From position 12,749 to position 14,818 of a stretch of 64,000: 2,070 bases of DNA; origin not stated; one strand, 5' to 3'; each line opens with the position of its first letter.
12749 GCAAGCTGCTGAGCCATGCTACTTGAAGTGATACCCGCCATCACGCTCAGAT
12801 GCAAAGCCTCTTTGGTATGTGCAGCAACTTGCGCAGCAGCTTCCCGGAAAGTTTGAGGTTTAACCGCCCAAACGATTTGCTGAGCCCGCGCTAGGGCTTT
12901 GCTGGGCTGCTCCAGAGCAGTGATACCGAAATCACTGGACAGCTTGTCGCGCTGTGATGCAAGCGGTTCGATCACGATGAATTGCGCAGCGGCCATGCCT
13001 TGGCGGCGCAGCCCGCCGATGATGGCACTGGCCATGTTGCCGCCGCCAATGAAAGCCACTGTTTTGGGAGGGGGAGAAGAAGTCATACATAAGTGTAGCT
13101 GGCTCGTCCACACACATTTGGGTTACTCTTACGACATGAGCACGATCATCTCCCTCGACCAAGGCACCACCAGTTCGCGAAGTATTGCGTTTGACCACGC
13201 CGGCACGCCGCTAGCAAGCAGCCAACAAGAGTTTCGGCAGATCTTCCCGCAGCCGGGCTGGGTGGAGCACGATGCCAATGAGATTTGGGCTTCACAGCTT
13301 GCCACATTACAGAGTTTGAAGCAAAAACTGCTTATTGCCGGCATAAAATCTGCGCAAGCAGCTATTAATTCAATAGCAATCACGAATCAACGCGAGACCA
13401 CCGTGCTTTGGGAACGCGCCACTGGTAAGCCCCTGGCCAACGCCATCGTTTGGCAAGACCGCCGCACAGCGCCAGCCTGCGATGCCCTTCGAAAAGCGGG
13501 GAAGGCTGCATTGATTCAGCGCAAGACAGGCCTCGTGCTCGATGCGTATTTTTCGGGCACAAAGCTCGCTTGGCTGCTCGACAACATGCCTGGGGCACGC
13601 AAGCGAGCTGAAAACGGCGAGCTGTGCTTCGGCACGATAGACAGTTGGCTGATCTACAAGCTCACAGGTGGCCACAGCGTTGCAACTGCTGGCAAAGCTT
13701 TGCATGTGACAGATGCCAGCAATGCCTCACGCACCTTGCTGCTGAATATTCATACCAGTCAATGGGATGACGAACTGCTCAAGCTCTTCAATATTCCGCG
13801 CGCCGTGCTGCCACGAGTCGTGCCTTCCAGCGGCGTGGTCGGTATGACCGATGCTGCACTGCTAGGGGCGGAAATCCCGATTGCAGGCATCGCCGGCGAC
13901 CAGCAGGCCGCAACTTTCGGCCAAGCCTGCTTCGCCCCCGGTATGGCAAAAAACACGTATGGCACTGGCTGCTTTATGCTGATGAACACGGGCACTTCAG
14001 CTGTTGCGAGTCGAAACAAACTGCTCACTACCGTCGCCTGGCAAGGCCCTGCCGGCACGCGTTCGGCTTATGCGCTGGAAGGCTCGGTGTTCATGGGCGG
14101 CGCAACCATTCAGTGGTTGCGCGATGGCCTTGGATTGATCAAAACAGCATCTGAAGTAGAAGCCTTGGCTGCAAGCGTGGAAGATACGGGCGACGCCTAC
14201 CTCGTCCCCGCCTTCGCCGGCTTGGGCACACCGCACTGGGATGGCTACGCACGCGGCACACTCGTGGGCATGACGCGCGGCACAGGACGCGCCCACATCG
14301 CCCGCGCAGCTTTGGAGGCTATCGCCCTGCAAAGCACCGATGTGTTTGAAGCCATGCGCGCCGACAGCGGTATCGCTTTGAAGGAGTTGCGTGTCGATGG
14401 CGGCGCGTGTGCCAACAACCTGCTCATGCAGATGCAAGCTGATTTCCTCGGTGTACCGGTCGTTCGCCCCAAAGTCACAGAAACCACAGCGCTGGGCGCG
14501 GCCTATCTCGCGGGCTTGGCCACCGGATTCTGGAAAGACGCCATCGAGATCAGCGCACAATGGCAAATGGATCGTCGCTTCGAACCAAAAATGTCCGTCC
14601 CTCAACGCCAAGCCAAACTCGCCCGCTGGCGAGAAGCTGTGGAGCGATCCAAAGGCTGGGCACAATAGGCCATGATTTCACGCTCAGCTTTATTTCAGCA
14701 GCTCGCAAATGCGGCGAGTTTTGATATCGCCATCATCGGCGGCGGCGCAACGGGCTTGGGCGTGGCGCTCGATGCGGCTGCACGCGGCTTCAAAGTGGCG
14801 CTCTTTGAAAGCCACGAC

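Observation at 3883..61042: Family I: a ~41-nt double-hairpin repeat found in intergenic tails and also inside coding sequences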

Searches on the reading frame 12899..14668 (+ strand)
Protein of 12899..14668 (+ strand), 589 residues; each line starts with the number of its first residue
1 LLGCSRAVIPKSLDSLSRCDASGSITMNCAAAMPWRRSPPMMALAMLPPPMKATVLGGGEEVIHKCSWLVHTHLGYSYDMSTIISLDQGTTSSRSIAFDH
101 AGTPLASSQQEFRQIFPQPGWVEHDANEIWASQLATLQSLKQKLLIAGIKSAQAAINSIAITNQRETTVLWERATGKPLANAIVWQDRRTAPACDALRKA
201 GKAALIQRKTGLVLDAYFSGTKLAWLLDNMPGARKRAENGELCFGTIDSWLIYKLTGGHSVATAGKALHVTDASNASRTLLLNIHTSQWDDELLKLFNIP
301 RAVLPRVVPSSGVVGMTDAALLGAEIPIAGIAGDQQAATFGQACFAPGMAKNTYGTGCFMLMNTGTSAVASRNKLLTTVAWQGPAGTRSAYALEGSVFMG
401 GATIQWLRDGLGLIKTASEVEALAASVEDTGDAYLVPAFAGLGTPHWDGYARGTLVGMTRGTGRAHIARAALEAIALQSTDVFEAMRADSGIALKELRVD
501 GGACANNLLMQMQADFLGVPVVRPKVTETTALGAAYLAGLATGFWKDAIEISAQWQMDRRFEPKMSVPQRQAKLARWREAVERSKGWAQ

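Call 10: search_protein_families(library=pfam, proteins=[window:12899-14668:+])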
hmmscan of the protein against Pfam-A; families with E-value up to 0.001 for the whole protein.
window:12899-14668:+ (589 aa): 2 families
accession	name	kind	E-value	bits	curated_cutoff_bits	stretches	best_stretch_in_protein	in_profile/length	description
PF00370.27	FGGY_N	-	2.1e-72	244.1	28.8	1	83-341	2-245/245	FGGY family of carbohydrate kinases, N-terminal domain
PF02782.22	FGGY_C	-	3.6e-42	144.8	27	1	351-541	2-197/198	FGGY family of carbohydrate kinases, C-terminal domain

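Call 12: find_homologous_proteins(query=window:13136-14665:+)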
Query seq(510 aa) (510 aa): 8000 proteins with E <= 0.001 among 8000 candidates; the best 120 are listed.
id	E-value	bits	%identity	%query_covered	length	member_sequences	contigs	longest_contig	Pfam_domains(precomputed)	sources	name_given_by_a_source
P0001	0.0e+0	1044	91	100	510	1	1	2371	PF00370.28,PF02782.23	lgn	-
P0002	0.0e+0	1043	92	100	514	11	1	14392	PF00370.28,PF02782.23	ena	-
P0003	0.0e+0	1032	90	100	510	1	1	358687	PF00370.28,PF02782.23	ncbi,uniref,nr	ncbi:glycerol kinase GlpK [Variovorax sp. PCZ-1]|uniref:glycerol kinase GlpK n=1 Tax=Variovorax sp. 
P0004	0.0e+0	1031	91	100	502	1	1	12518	PF00370.28,PF02782.23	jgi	jgi:glycerol kinase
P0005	0.0e+0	1029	91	100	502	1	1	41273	PF00370.28,PF02782.23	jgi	jgi:glycerol kinase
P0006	0.0e+0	1022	89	100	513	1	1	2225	PF00370.28,PF02782.23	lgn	-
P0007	0.0e+0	1015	88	100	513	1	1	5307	PF00370.28,PF02782.23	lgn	-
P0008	0.0e+0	1015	89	100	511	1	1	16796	PF00370.28,PF02782.23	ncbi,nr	ncbi:MAG: glycerol kinase GlpK [Brachymonas sp.]|nr:glycerol kinase GlpK [Brachymonas sp.]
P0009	0.0e+0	1015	89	100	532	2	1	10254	PF00370.28,PF02782.23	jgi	jgi:glycerol kinase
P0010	0.0e+0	1013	88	100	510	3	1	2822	PF00370.28,PF02782.23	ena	-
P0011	0.0e+0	1012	88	100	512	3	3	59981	PF00370.28,PF02782.23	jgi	jgi:glycerol kinase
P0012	0.0e+0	1009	88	100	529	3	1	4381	PF00370.28,PF02782.23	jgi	jgi:glycerol kinase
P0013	0.0e+0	1009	88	100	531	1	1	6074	PF00370.28,PF02782.23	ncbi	-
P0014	5.0e-298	1007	88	100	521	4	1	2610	PF00370.28,PF02782.23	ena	-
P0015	5.6e-296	1000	88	100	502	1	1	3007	PF00370.28,PF02782.23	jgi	jgi:glycerol kinase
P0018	2.3e-295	998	88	100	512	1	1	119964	PF00370.28,PF02782.23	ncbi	-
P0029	1.2e-290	982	84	100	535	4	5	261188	PF00370.28,PF02782.23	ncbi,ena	-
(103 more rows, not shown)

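Call 57: find_related_loci(query=window:13136-14665:+, collection=metagenome_contigs, flank=10000)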
Query seq(510 aa) (510 aa) in metagenome_contigs; peptide patterns used: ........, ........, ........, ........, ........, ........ (x = any residue, [..] = any of these).
600 stretches matched a pattern (row limit reached: there are more); 600 encode a relative of the query (tblastn E <= 1e-3); the best 80 are kept; 80 distinct loci.
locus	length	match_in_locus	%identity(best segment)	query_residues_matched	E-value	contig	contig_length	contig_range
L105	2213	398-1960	71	1-510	0e+0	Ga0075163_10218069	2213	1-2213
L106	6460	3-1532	72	12-510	0e+0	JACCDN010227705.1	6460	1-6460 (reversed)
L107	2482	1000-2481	72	1-505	0e+0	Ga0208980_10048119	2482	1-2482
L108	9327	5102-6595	71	1-509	0e+0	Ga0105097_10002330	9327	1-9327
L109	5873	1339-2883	70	1-509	0e+0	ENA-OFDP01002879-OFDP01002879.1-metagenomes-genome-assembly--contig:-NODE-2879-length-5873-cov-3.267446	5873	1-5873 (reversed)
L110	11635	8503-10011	69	1-505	0e+0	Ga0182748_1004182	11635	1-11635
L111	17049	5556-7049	69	1-510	0e+0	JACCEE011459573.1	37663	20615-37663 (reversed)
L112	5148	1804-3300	69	1-510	0e+0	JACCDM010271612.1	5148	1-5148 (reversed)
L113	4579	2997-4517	72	1-510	0e+0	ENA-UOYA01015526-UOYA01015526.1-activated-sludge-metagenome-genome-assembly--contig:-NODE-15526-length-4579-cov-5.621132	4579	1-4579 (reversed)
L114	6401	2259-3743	70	1-510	0e+0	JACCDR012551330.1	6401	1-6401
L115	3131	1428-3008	66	4-510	0e+0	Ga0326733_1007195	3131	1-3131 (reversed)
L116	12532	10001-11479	66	4-510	0e+0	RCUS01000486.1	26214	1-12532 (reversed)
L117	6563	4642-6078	70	1-494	0e+0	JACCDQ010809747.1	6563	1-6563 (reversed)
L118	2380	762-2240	65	1-510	0e+0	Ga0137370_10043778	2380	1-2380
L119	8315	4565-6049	66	1-510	0e+0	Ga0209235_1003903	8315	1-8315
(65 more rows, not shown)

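Call 78: find_encoding_contigs(protein=P0003, flank=3000, max_places=1)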
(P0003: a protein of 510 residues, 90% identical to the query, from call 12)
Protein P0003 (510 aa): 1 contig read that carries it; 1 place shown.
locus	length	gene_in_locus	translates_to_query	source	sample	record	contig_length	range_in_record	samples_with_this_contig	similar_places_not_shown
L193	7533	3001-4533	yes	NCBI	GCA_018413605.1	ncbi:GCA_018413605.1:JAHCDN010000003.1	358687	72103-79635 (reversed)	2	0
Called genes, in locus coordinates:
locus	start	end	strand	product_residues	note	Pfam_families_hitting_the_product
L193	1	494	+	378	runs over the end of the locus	PF02253:PLA1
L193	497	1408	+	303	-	PF00892:EamA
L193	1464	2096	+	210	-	PF00775:Dioxygenase_C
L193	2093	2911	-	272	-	PF03807:F420_oxidored, PF14748:P5CR_dimer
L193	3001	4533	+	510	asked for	PF00370:FGGY_N, PF02782:FGGY_C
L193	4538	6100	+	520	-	PF00890:FAD_binding_2 (faint), PF01266:DAO, PF12831:FAD_oxidored (weak), PF16901:DAO_C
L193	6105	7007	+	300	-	PF00126:HTH_1, PF03466:LysR_substrate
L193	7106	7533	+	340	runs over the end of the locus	PF03401:TctC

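Call 79: find_encoding_contigs(protein=P0011, flank=3000, max_places=1)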
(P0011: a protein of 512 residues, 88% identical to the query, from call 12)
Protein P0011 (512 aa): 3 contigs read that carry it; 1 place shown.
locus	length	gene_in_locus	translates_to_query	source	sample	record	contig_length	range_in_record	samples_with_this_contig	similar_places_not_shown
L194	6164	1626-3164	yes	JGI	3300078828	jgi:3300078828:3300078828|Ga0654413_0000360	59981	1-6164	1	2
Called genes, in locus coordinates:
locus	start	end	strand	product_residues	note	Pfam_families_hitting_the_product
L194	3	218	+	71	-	?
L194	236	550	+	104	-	PF00338:Ribosomal_S10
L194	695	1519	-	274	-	PF03807:F420_oxidored, PF14748:P5CR_dimer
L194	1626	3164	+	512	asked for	PF00370:FGGY_N, PF02782:FGGY_C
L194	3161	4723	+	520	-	PF00890:FAD_binding_2 (faint), PF01266:DAO, PF12831:FAD_oxidored (faint), PF16901:DAO_C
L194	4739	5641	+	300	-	PF00126:HTH_1, PF03466:LysR_substrate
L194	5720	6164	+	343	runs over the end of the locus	PF03401:TctC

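Call 80: find_encoding_contigs(protein=P0018, flank=3000, max_places=1)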
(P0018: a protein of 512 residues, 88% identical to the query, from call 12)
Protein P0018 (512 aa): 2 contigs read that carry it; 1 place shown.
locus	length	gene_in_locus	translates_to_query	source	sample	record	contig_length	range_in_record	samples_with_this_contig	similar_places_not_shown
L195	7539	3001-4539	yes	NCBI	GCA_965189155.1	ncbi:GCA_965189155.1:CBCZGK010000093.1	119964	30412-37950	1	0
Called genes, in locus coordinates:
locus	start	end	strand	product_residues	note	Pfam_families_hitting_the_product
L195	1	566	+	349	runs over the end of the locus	PF08240:ADH_N, PF16912:Glu_dehyd_C, PF00107:ADH_zinc_N, PF13602:ADH_zinc_N_2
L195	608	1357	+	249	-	PF00106:adh_short, PF01370:Epimerase (faint), PF08659:KR, PF13561:adh_short_C2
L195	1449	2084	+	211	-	PF00775:Dioxygenase_C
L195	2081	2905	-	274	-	PF03807:F420_oxidored, PF14748:P5CR_dimer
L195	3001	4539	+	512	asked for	PF00370:FGGY_N, PF02782:FGGY_C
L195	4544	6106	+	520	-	PF00890:FAD_binding_2 (faint), PF01266:DAO, PF12831:FAD_oxidored (faint), PF16901:DAO_C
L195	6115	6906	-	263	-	PF00106:adh_short, PF01370:Epimerase (weak), PF08659:KR (weak), PF13561:adh_short_C2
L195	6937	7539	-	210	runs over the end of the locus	PF06835:LptC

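Call 81: find_encoding_contigs(protein=P0029, flank=3000, max_places=1)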
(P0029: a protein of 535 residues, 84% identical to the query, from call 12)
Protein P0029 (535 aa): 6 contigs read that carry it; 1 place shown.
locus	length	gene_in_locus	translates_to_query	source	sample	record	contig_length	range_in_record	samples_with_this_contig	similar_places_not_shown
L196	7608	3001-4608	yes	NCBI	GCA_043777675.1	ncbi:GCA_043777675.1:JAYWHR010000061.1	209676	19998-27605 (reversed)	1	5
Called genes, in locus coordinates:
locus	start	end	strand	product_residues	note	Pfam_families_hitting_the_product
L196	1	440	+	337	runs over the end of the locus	PF02253:PLA1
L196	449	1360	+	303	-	PF00892:EamA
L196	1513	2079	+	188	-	PF00775:Dioxygenase_C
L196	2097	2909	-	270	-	PF03807:F420_oxidored, PF14748:P5CR_dimer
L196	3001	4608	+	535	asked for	PF00370:FGGY_N, PF02782:FGGY_C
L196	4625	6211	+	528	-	PF00890:FAD_binding_2 (faint), PF01266:DAO, PF12831:FAD_oxidored (weak), PF16901:DAO_C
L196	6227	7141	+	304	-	PF00126:HTH_1, PF03466:LysR_substrate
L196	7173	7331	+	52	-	-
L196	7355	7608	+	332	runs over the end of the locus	PF03401:TctC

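Call 92: search_solved_structures(query=window:13136-14668:+, show_alignments=1, max_evalue=1e-100)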
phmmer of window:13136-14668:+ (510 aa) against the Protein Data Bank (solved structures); distinct sequences matched with E-value up to 1e-100: 27.
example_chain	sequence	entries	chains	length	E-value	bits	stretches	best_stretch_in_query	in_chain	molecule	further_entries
6ude_A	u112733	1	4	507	3.3e-192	642.7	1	3-509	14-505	Glycerol kinase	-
1bu6_O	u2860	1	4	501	1.7e-180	604.1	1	4-509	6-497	PROTEIN (GLYCEROL KINASE)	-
1bo5_O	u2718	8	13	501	1.8e-180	604.1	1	4-509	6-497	PROTEIN (GLYCEROL KINASE) | GLYCEROL KINASE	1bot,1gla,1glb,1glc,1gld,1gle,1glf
3ezw_A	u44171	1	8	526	3.2e-180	603.2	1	4-509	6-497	Glycerol kinase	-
1bwf_Y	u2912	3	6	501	7e-180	602.1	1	4-509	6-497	GLYCEROL KINASE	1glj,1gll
2dpn_A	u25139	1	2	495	1.7e-175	587.6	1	2-509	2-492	Glycerol kinase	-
3g25_A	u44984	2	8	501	2.5e-174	583.8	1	4-505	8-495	Glycerol kinase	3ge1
2zf5_O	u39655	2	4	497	4.7e-168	563.1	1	4-509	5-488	Glycerol kinase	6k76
6k78_B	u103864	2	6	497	4.7e-168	563.1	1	4-509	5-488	Glycerol kinase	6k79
6k78_A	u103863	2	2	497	8.9e-168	562.2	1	4-509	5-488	Glycerol kinase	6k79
3d7e_O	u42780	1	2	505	2.1e-167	560.9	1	4-505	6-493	Glycerol kinase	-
3h3n_X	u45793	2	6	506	6e-167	559.4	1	4-505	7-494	Glycerol kinase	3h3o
3h45_X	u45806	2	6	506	6.4e-167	559.3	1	4-505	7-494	Glycerol kinase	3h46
3flc_O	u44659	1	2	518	6.6e-167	559.3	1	4-505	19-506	Glycerol kinase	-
1r59_O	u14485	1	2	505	7e-167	559.2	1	4-505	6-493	Glycerol kinase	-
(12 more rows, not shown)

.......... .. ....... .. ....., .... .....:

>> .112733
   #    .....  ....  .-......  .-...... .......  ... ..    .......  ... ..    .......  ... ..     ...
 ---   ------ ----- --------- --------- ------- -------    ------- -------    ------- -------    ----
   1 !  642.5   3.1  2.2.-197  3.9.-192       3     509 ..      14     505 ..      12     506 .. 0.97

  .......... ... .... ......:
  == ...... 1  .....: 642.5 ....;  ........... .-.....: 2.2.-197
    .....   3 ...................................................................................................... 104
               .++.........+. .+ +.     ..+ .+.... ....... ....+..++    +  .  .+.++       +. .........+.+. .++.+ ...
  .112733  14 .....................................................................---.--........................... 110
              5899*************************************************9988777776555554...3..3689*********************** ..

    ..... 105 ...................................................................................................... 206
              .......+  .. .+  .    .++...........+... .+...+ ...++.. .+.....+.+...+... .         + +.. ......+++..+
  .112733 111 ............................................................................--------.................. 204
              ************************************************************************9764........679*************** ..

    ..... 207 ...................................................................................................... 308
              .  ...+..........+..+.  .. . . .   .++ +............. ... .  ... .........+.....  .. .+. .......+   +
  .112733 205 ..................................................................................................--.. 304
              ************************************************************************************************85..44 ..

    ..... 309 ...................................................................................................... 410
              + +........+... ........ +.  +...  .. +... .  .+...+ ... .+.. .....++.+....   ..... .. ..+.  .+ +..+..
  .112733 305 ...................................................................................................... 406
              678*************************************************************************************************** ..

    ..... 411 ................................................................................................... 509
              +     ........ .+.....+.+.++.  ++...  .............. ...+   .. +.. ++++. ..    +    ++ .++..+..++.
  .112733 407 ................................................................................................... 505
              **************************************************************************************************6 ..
